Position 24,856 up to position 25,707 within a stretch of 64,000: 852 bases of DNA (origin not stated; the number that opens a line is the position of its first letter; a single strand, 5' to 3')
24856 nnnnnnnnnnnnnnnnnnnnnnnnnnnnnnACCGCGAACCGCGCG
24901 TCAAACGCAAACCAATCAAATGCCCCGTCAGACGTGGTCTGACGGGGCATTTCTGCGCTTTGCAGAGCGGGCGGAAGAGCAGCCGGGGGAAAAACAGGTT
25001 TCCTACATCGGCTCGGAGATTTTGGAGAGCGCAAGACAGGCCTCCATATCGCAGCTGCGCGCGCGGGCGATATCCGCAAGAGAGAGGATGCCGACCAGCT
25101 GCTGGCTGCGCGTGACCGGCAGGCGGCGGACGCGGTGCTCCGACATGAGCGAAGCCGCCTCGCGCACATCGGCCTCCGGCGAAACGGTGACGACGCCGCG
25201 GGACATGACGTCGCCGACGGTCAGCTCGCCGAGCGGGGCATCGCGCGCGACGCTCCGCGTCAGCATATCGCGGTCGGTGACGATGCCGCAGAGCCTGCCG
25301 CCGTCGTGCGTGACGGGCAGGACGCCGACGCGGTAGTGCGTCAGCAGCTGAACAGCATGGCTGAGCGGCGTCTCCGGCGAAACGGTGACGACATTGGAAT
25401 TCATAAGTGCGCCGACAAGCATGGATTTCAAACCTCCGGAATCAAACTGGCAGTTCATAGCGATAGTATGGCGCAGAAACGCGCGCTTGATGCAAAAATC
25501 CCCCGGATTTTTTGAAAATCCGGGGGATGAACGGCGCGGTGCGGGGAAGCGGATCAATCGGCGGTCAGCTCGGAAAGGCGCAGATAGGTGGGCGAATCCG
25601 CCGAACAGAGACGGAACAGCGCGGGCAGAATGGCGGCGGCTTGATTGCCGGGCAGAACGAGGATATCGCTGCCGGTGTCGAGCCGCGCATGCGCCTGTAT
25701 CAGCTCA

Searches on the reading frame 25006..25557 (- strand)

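Call 63: search_protein_families(library=pfam, proteins=[window:25006-25557:-], max_evalue=0.0001)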
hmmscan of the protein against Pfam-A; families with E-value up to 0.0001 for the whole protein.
window:25006-25557:- (184 aa): 1 family
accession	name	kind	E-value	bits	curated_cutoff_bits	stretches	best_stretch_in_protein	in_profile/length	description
PF00571.33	CBS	-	3.3e-34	117.4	24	2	114-166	1-54/57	CBS domain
